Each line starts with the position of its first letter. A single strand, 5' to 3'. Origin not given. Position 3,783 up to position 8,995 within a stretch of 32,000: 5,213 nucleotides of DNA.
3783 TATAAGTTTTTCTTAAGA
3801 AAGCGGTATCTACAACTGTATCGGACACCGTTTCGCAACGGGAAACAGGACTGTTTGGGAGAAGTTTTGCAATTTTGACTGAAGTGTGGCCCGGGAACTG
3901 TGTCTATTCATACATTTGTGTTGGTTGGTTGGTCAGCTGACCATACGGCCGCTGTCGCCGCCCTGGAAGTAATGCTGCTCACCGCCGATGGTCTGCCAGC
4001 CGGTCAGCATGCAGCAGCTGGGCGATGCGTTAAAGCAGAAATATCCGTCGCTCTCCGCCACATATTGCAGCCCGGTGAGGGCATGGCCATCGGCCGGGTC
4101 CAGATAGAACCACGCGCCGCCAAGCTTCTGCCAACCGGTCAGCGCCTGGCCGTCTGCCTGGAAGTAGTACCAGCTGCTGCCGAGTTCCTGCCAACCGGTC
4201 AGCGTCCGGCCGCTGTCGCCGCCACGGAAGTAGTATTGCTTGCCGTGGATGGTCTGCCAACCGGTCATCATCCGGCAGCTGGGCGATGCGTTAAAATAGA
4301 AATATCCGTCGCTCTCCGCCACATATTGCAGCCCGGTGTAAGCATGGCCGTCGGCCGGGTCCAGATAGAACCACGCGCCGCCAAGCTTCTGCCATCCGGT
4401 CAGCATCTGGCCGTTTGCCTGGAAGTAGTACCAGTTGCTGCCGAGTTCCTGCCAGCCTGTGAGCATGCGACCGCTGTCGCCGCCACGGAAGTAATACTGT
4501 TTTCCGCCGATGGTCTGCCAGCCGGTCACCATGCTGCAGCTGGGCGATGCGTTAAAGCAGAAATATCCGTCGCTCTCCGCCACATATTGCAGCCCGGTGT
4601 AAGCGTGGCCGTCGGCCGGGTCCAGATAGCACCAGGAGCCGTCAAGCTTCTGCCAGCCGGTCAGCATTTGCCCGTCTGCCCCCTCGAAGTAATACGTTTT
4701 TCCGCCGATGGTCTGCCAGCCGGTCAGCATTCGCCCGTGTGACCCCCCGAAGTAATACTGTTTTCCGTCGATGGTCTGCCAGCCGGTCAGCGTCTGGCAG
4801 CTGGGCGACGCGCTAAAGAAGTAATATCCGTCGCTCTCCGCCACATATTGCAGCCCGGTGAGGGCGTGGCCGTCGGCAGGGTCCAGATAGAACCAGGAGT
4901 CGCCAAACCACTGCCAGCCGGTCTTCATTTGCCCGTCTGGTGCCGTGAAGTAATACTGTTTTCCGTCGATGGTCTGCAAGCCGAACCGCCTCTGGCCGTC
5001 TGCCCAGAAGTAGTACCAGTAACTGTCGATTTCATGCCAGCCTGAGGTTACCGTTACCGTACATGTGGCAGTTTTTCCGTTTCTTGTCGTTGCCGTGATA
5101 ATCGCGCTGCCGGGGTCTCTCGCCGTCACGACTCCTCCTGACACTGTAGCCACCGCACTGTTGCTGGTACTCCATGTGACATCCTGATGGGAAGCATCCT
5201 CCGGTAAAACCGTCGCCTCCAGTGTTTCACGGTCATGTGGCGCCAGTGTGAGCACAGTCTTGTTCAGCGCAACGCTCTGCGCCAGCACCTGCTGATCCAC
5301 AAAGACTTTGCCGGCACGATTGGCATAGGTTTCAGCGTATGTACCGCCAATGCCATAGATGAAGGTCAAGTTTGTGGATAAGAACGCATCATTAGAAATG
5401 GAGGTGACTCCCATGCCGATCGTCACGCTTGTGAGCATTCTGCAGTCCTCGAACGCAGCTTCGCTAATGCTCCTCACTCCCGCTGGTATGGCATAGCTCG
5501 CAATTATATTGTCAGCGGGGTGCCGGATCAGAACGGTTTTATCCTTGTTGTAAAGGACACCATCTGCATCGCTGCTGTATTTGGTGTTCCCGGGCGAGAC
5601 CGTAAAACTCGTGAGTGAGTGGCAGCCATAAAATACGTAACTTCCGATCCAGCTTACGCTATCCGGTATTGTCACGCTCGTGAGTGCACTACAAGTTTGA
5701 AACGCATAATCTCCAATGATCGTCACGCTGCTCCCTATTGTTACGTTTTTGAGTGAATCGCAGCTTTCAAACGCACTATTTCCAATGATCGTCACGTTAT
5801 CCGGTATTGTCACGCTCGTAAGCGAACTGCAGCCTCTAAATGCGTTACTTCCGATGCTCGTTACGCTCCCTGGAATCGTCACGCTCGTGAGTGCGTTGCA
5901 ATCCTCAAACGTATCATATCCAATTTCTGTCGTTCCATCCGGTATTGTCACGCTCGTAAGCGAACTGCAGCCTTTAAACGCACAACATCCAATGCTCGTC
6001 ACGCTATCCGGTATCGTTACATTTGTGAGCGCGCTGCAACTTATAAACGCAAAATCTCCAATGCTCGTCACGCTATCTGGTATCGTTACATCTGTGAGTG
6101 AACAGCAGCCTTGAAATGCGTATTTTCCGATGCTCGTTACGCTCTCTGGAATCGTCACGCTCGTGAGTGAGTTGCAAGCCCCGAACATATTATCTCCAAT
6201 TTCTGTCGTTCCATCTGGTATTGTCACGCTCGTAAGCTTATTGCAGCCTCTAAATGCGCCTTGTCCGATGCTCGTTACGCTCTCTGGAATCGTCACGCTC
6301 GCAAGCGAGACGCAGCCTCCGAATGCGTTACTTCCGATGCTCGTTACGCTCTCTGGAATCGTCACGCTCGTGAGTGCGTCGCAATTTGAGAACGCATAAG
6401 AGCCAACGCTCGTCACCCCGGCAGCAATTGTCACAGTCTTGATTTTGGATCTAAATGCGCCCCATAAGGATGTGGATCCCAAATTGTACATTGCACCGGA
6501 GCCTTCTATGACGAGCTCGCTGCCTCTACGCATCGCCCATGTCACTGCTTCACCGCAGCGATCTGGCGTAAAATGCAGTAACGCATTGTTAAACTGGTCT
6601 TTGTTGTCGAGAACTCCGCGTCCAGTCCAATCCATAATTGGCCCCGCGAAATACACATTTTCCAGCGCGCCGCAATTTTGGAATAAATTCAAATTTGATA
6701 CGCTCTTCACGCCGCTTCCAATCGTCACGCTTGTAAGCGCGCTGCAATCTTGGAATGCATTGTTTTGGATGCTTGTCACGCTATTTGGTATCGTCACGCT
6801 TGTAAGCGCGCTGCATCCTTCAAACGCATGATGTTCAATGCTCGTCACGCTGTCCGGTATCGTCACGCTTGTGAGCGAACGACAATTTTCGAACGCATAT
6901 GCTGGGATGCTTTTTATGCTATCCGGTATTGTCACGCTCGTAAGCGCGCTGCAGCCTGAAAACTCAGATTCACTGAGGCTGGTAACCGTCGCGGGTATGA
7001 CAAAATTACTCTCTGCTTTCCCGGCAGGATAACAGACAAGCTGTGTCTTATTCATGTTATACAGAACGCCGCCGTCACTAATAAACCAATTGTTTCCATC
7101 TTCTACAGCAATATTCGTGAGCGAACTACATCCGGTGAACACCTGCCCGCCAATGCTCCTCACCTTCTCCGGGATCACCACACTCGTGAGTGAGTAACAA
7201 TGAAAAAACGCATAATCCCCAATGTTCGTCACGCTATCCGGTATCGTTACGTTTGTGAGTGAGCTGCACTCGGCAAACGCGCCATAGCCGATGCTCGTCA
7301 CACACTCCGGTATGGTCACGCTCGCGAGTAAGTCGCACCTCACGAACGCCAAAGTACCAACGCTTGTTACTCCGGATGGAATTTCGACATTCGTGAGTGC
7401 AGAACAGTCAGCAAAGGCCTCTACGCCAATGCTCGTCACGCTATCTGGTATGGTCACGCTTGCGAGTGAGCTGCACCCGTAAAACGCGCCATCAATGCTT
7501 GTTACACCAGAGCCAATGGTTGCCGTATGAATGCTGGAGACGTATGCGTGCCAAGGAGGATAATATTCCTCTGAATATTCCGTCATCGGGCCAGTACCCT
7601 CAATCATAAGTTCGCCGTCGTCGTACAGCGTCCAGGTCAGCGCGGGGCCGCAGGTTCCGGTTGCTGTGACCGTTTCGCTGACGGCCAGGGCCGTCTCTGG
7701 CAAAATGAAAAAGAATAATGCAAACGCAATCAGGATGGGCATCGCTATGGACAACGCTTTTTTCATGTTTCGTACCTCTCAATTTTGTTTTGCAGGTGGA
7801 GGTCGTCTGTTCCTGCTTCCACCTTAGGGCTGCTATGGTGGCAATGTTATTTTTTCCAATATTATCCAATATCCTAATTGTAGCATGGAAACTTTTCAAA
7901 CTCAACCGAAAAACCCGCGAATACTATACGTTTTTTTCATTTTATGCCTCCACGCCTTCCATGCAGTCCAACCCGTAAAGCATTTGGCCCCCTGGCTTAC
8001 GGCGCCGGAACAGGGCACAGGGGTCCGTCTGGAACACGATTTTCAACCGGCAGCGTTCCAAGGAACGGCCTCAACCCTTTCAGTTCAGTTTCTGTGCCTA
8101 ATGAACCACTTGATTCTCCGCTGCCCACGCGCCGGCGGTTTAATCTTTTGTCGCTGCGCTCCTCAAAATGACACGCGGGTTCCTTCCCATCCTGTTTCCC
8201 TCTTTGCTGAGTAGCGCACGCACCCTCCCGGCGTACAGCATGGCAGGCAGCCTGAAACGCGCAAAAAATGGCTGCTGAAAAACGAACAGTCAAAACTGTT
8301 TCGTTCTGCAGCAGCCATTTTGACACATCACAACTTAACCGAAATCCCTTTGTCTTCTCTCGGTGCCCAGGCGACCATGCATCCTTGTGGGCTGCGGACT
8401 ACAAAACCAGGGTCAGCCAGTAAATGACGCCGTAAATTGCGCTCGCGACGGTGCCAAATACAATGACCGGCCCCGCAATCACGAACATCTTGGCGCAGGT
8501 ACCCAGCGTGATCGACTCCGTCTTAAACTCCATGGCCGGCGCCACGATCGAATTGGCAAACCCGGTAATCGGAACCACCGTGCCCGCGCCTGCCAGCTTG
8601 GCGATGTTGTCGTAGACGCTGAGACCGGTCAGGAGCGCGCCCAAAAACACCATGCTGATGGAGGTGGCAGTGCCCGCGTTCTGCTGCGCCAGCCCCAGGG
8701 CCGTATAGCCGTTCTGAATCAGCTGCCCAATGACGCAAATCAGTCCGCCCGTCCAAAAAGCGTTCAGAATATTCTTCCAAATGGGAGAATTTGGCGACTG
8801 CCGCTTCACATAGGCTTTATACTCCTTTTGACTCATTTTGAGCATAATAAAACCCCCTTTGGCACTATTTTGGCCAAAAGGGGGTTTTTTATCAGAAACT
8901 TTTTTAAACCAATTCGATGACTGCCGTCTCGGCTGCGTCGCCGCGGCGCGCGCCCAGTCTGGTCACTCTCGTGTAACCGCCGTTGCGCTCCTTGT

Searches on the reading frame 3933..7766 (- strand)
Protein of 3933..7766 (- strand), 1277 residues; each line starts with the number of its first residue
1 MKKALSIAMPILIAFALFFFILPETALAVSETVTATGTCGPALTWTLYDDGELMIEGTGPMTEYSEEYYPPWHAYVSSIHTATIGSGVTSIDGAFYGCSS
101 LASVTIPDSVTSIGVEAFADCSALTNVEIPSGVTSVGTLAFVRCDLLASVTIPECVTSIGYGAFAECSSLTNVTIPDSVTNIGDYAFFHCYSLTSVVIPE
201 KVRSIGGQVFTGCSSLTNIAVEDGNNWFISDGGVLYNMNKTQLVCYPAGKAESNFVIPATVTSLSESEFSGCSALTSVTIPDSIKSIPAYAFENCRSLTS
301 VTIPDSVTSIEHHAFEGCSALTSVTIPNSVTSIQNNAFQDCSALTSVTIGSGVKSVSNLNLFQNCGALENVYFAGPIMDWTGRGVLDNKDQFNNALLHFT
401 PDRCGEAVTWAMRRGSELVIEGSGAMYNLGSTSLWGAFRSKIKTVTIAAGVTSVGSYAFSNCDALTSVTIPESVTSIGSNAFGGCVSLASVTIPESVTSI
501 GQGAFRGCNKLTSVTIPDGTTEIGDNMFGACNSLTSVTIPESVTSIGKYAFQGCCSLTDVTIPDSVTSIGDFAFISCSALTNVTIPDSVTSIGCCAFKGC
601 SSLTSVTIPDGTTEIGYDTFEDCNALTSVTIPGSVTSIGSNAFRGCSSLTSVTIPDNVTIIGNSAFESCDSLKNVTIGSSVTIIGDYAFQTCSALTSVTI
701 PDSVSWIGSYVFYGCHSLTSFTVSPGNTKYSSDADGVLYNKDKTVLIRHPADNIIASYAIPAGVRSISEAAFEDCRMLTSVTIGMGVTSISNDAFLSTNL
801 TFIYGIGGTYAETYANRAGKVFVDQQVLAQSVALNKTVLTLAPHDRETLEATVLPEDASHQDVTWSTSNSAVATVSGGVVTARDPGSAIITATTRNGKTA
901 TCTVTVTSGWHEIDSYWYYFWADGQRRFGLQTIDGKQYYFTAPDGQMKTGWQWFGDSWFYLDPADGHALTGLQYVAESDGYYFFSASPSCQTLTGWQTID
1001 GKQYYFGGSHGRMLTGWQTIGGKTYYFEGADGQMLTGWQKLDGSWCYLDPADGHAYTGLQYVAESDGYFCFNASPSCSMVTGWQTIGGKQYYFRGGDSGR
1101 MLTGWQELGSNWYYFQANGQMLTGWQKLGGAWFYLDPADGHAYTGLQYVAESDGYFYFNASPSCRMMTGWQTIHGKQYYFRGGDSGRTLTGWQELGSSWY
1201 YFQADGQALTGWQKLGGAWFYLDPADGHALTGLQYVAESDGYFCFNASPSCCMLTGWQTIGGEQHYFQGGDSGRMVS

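Call 52: search_protein_families(library=pfam, proteins=[window:3933-7766:-], max_evalue=0.00001)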
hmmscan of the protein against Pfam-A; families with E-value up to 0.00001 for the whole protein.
window:3933-7766:- (1277 aa): 6 families
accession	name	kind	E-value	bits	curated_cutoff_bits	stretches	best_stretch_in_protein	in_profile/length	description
PF13306.12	LRR_5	-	6.8e-178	582.4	27.7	6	521-650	1-127/127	BspA type Leucine rich repeat region (6 copies)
PF19127.6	Choline_bind_3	-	4.5e-66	219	27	6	1014-1057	1-44/47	Choline-binding repeat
PF01473.26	Choline_bind_1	-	5.9e-38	127.7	20.5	0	1103-1121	1-19/19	Putative cell wall binding repeat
PF13855.12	LRR_8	-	8.9e-13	48.2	27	0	307-347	13-54/61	Leucine rich repeat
PF02368.24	Big_2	-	1e-11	45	22.8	1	830-904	3-79/79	Bacterial Ig-like domain (group 2)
PF05725.18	FNIP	-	9e-07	29.4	21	0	275-311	5-40/44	FNIP Repeat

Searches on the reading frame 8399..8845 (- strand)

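Call 52: search_protein_families(library=pfam, proteins=[window:8399-8845:-], max_evalue=0.00001)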
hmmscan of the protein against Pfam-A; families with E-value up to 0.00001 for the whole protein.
window:8399-8845:- (148 aa): 1 family
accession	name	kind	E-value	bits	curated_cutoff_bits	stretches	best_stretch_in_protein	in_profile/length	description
PF03862.18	SpoVAC_SpoVAEB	-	2.4e-41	141.1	25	1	25-141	1-117/117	SpoVAC/SpoVAEB sporulation membrane protein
